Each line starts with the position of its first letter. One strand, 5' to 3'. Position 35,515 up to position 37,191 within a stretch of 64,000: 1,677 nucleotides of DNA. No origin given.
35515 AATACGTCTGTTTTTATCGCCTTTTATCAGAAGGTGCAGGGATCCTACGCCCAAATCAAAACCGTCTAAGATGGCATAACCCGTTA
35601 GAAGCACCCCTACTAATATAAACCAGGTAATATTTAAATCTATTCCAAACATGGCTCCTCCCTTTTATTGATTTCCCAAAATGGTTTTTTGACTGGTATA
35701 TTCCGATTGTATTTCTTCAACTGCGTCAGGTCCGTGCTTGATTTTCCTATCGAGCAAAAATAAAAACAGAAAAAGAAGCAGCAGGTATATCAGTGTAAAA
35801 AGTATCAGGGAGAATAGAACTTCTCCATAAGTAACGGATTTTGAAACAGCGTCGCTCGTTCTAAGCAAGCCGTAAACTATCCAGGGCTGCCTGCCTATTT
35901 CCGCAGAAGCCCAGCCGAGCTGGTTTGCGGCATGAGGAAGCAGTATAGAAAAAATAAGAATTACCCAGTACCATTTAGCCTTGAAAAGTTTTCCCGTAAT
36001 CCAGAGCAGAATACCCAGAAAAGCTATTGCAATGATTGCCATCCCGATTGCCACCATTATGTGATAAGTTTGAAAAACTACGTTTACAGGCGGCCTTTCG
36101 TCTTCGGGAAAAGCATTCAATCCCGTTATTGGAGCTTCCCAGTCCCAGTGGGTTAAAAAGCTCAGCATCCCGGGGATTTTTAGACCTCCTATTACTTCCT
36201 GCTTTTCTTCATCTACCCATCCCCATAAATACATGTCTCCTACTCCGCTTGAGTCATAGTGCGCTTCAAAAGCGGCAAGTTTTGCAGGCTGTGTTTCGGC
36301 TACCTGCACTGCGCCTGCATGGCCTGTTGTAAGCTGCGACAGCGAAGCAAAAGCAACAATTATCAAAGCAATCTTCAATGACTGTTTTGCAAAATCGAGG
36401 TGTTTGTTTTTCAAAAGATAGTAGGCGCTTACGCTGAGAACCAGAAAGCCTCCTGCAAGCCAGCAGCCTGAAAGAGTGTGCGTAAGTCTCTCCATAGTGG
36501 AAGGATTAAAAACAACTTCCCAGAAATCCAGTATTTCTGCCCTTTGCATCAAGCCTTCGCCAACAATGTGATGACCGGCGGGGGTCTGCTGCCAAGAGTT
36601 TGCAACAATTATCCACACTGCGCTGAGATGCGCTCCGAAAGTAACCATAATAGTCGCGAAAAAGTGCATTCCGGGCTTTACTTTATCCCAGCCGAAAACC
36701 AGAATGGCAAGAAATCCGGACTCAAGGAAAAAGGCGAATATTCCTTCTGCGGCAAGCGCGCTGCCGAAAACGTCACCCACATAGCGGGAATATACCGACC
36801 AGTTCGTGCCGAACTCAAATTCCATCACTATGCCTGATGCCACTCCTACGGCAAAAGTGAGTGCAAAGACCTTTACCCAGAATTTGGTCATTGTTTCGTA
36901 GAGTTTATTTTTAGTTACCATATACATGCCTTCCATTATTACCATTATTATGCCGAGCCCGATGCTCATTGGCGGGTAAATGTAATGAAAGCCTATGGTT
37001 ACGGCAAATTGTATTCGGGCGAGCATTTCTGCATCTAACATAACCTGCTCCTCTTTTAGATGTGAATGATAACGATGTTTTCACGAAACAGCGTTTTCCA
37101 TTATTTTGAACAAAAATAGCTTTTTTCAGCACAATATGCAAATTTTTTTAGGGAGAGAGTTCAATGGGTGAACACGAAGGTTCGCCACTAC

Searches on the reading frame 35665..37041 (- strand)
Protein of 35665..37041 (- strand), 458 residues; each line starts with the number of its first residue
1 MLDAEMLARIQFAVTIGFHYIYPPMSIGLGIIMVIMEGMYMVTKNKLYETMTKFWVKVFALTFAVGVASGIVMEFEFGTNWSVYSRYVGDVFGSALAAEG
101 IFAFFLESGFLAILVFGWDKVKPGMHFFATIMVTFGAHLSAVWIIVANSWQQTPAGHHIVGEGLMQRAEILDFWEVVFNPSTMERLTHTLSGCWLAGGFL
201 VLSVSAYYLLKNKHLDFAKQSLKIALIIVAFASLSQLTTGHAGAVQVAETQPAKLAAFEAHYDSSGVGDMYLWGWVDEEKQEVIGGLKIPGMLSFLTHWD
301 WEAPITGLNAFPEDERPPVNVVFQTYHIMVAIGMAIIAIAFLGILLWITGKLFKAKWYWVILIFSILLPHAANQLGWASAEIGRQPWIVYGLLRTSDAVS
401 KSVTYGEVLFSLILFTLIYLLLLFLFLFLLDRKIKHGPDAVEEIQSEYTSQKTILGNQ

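Call 27: search_protein_families(library=pfam, proteins=[window:35665-37041:-], max_evalue=0.001)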
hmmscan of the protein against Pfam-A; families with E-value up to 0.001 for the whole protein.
window:35665-37041:- (458 aa): 1 family
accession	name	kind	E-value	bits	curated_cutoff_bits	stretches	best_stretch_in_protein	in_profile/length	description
PF01654.22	Cyt_bd_oxida_I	-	1.1e-162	541.8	26.2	1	7-438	1-418/418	Cytochrome bd terminal oxidase subunit I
